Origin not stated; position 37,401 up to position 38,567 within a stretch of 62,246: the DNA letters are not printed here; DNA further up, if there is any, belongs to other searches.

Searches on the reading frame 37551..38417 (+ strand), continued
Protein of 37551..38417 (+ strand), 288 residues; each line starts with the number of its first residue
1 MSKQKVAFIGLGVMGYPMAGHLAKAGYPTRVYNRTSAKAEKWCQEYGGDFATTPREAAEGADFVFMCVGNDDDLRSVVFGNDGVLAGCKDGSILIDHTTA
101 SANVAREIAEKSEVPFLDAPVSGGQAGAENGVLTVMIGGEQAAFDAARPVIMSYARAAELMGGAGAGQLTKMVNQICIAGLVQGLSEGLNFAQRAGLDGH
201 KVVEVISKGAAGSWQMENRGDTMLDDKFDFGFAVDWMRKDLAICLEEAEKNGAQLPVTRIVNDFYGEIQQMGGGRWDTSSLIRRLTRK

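Call 71: list_cluster_members(proteins=[P0001, P0082, P0037, P0075, P0032])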
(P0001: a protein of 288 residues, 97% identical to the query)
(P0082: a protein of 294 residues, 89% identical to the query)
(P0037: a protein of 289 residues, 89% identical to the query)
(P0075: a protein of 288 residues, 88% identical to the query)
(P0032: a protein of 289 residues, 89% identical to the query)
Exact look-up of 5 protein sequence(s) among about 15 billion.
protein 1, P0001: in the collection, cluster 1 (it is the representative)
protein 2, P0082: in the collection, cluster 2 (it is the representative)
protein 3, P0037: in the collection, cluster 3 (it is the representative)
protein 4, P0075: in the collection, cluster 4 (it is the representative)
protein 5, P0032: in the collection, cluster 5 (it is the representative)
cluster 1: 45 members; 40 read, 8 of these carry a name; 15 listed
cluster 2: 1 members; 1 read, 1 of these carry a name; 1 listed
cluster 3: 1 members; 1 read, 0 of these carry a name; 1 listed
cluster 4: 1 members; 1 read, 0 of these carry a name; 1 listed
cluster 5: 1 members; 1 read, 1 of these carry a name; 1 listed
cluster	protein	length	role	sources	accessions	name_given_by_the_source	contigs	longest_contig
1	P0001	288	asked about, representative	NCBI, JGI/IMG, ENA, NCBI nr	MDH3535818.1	MAG: NAD(P)-dependent oxidoreductase [Gammaproteobacteria bacterium] | NAD(P)-dependent oxidoreductase [Gammaproteobacteria bacterium]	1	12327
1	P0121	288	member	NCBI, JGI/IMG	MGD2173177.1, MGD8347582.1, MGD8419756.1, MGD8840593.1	MAG: NAD(P)-dependent oxidoreductase [Gammaproteobacteria bacterium] | 3-hydroxyisobutyrate dehydrogenase-like beta-hydroxyacid dehydrogenase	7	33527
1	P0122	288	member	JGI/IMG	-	3-hydroxyisobutyrate dehydrogenase-like beta-hydroxyacid dehydrogenase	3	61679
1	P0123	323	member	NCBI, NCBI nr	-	-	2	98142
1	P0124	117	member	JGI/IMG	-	3-hydroxyisobutyrate dehydrogenase-like beta-hydroxyacid dehydrogenase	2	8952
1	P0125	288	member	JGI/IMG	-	3-hydroxyisobutyrate dehydrogenase-like beta-hydroxyacid dehydrogenase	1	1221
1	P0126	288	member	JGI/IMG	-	3-hydroxyisobutyrate dehydrogenase-like beta-hydroxyacid dehydrogenase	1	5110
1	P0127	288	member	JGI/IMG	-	3-hydroxyisobutyrate dehydrogenase-like beta-hydroxyacid dehydrogenase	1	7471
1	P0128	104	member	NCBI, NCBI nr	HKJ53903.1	MAG TPA: NAD-binding protein, partial [Gammaproteobacteria bacterium] | NAD-binding protein [Gammaproteobacteria bacterium]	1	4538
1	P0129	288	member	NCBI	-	-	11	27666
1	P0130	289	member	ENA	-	-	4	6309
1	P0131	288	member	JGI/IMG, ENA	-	-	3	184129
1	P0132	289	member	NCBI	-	-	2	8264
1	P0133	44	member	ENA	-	-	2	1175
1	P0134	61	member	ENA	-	-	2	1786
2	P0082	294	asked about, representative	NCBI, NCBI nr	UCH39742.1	MAG: NAD(P)-dependent oxidoreductase [Gammaproteobacteria bacterium]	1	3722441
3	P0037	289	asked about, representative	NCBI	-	-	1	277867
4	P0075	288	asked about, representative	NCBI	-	-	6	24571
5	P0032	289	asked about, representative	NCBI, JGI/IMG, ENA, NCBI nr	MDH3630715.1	MAG: NAD(P)-dependent oxidoreductase [Gammaproteobacteria bacterium] | NAD(P)-dependent oxidoreductase [Gammaproteobacteria bacterium]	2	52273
